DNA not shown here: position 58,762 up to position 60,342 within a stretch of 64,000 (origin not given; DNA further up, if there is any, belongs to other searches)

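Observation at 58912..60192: Secreted, membrane-anchored PotD-like polyamine-binding protein in a phage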

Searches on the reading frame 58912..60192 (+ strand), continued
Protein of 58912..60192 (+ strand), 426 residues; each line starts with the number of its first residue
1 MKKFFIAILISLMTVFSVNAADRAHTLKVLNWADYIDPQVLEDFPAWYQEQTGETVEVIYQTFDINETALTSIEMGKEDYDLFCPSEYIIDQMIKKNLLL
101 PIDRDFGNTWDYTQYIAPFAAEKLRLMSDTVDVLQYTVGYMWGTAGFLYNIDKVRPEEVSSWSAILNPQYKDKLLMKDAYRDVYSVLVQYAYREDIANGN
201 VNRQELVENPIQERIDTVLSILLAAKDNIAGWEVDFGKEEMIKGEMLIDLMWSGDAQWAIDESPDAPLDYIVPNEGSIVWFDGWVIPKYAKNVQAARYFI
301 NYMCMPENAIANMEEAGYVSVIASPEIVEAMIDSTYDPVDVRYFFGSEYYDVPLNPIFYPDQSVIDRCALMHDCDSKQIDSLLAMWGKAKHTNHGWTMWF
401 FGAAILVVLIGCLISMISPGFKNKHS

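Call 41: find_encoding_contigs(protein=P0006, flank=8000, max_places=2)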
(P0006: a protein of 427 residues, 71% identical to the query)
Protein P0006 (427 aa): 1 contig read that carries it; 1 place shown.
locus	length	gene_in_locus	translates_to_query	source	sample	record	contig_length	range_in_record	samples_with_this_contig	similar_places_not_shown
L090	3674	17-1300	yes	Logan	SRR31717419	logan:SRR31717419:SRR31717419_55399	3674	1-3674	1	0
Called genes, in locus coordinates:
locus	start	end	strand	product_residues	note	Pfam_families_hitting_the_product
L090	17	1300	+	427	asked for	PF01547:SBP_bac_1, PF13416:SBP_bac_8, PF13343:SBP_bac_6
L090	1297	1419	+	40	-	-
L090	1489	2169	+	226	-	PF01832:Glucosaminidase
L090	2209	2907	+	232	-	PF12850:Metallophos_2 (weak)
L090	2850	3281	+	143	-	-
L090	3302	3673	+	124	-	?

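Call 42: fold_search(model_id=the predicted structure, library=pdb)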
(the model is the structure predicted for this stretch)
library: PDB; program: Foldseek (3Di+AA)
matches with E <= 10: 1548; with E <= 0.001: 1046
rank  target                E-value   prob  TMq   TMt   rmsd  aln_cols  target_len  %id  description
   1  4gl0                  1.8e-27  1.00  0.66  0.85   3.6       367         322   28  Putative spermidine/putrescine ABC transporter from Listeria monocytogenes (released 2012-08-22)
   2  4eqb_A                5.0e-27  1.00  0.66  0.85   3.5       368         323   28  1.5 Angstrom Crystal Structure of Spermidine/Putrescine ABC Transporter Substrate-Binding Protein PotD from Streptococ (released 2012-05-02)
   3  7xjn_C                6.4e-25  1.00  0.64  0.83   4.1       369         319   24  Structure of VcPotD1 in complex with norspermidine (released 2023-04-26)
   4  7xjm_D                1.9e-24  1.00  0.64  0.82   4.2       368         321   24  Structure of VcPotD1 in complex with spermidine (released 2023-04-26)
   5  7xjm_A                2.0e-24  1.00  0.64  0.82   4.2       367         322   24  Structure of VcPotD1 in complex with spermidine (released 2023-04-26)
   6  7oyw_A                2.2e-24  1.00  0.64  0.77   3.8       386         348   22  E.coli's putrescine receptor variant PotF/D (4JDF) with mutations E39D F88L S247D in complex with spermidine (released 2021-12-01)
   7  7xjm_C                3.2e-24  1.00  0.64  0.83   4.0       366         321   24  Structure of VcPotD1 in complex with spermidine (released 2023-04-26)
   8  8asz                  3.6e-24  1.00  0.67  0.83   3.6       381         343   22  PotF with mutations S87Y and A182D in complex with Agmatine (released 2024-03-06)
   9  7oyu                  4.0e-24  1.00  0.68  0.84   3.5       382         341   21  E.coli's putrescine receptor variant PotF/D (4JDF) with mutations E39D Y87S F88Y in complex with spermidine (released 2021-12-01)
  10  7oyt                  4.4e-24  1.00  0.68  0.84   3.5       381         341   21  E.coli's putrescine receptor variant PotF/D (4JDF) with mutations E39D F88L in complex with spermidine (released 2021-12-01)
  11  7xjm_B                5.2e-24  1.00  0.63  0.83   4.1       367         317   24  Structure of VcPotD1 in complex with spermidine (released 2023-04-26)
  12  7oyv_A                5.2e-24  1.00  0.65  0.79   4.1       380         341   22  E.coli's putrescine receptor variant PotF/D (4JDF) with mutations E39D F88A S247D in complex with spermidine (released 2021-12-01)
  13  7xjn_B                5.8e-24  1.00  0.63  0.82   4.2       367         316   24  Structure of VcPotD1 in complex with norspermidine (released 2023-04-26)
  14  6yec_A                6.2e-24  1.00  0.67  0.82   3.8       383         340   22  E.coli's Putrescine receptor PotF complexed with Spermine (released 2021-01-20)
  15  7oyx_A                8.1e-24  1.00  0.64  0.77   3.8       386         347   21  E.coli's putrescine receptor variant PotF/D (4JDF) with mutations E39D Y87S F88Y S247D in complex with spermidine (released 2021-12-01)
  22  1pot                  2.9e-23  1.00  0.63  0.81   4.1       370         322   25  SPERMIDINE/PUTRESCINE-BINDING PROTEIN COMPLEXED WITH SPERMIDINE (MONOMER FORM) (released 1996-12-07)
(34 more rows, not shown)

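Call 44: get_annotated_region(hit=H1, flank=6000)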
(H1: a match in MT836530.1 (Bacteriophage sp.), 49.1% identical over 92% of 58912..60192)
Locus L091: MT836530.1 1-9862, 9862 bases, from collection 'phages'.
description: UNVERIFIED: Bacteriophage sp. clone scaffold_2427 genomic sequence.
organism: Bacteriophage sp. (NCBI taxid 38018)
taxonomy: Viruses
host: -; source: human fecal samples; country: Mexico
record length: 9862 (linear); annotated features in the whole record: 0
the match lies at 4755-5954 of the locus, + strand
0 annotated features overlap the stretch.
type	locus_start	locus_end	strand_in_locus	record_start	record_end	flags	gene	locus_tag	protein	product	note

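Call 45: get_annotated_region(hit=H6, flank=10000)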
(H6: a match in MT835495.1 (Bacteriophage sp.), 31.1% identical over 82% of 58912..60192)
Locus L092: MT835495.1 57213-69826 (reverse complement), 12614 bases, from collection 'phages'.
description: UNVERIFIED: Bacteriophage sp. clone scaffold_39 genomic sequence.
organism: Bacteriophage sp. (NCBI taxid 38018)
taxonomy: Viruses
host: -; source: human fecal samples; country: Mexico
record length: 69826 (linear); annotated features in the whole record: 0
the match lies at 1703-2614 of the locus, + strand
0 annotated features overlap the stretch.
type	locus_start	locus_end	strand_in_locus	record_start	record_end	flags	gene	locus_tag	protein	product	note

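Call 46: get_annotated_region(hit=H11, flank=10000)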
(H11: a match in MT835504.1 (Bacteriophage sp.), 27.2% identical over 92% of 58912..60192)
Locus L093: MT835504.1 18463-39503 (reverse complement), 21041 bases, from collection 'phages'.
description: UNVERIFIED: Bacteriophage sp. clone scaffold_58 genomic sequence.
organism: Bacteriophage sp. (NCBI taxid 38018)
taxonomy: Viruses
host: -; source: human fecal samples; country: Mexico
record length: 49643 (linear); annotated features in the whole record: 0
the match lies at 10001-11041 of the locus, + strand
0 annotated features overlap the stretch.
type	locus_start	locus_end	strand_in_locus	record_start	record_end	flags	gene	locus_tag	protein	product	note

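Call 49: get_annotated_region(hit=H19, flank=6000)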
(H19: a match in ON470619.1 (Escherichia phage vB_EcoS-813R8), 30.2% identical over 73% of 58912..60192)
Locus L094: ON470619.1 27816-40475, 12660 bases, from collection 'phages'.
description: Escherichia phage vB_EcoS-813R8, partial genome.
organism: Escherichia phage vB_EcoS-813R8 (NCBI taxid 2946124)
taxonomy: Viruses; Duplodnaviria; Heunggongvirae; Uroviricota; Caudoviricetes
host: Escherichia coli; source: -; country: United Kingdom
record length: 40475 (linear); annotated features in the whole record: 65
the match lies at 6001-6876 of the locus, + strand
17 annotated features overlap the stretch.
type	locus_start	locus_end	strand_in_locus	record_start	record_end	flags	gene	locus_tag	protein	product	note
CDS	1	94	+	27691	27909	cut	-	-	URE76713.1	putative YdfC family protein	Uncharacterized protein, YdfC family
CDS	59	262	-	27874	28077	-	-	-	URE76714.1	hypothetical protein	-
CDS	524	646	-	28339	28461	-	-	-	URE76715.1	hypothetical protein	uncharacterized protein LOC113100655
CDS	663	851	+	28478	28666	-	-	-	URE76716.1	cell division inhibition protein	cell division inhibition protein DicB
CDS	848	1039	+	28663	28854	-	-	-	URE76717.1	putative YdfD family protein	Uncharacterized protein, YdfD family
CDS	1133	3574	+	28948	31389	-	-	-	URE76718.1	exodeoxyribonuclease VIII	-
CDS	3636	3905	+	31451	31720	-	-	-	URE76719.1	excisionase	-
CDS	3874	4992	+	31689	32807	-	-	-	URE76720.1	integrase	-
CDS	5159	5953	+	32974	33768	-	-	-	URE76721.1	spermidine/putrescine import ABC transporter permease protein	Spermidine/putrescine import ABC transporter permease protein PotC (TC 3.A.1.11.1)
CDS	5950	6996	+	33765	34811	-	-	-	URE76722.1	spermidine/putrescine import ABC transporter substrate-binding protein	Spermidine/putrescine import ABC transporter substrate-binding protein PotD (TC 3.A.1.11.1)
CDS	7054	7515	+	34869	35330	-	-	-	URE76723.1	inner membrane protein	Inner membrane protein YmfA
CDS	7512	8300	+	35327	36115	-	-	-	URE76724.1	inner membrane protein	Inner membrane protein YcfZ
CDS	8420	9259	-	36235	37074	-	-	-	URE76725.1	NAD-dependent protein deacetylase of SIR2 family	-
CDS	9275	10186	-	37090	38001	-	-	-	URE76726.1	N-acetyl-D-glucosamine kinase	-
CDS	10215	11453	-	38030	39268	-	-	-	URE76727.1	lipoprotein releasing system transmembrane protein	Lipoprotein releasing system transmembrane protein LolE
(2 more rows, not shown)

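Call 50: get_annotated_region(hit=H16, flank=6000)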
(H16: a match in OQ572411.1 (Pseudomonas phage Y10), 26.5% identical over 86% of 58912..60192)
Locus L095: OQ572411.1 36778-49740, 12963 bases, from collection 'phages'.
description: UNVERIFIED: Pseudomonas phage Y10, complete genome.
organism: Pseudomonas phage Y10 (NCBI taxid 3038347)
taxonomy: Viruses
host: Pseudomonas aeruginosa; source: -; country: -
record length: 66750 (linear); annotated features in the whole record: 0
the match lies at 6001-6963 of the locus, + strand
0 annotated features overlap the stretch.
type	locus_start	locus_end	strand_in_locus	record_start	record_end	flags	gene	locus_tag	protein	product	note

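Call 76: search_protein_representatives(protein=window:58912-60189:+)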
Query: 426 residues. Proteins with E-value up to 0.001 (for the whole library): 5025; up to 1e-10: 1913; up to 1e-30: 288. The best 150 are listed.
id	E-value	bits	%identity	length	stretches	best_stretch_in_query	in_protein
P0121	4.3e-145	500.3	55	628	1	2-419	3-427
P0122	2.1e-125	435.5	51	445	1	2-399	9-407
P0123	6.6e-104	364.6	44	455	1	1-421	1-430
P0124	1.1e-96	340.8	50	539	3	15-195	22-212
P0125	2.1e-88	313.6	39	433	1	4-414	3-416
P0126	6.0e-88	312.0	39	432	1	2-414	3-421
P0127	5.4e-85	302.3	40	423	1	18-401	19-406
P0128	5.6e-78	279.2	34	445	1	2-414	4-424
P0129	2.1e-75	270.7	41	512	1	19-412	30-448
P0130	2.3e-75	270.6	39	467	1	6-422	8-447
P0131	2.4e-75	270.5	39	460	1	4-414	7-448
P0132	2.7e-75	270.4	39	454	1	13-413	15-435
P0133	2.7e-73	263.8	40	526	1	19-415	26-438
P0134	1.3e-71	258.2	40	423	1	8-387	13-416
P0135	2.4e-70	254.0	47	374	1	6-263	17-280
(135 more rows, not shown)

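Call 78: list_cluster_members(proteins=[P0001, P0003])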
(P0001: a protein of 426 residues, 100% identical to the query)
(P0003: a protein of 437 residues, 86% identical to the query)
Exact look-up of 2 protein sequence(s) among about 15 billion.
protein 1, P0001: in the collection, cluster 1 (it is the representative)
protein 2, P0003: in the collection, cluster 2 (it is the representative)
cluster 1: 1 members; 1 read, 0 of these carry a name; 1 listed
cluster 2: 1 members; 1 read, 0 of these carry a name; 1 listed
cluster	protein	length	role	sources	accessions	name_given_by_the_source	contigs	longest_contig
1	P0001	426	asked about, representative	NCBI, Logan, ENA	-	-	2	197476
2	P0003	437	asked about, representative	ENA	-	-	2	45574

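Call 81: search_protein_families(library=padloc, proteins=[window:58912-60189:+], max_evalue=0.01)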
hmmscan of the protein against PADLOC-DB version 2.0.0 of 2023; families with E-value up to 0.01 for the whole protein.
window:58912-60189:+ (426 aa): 0 families
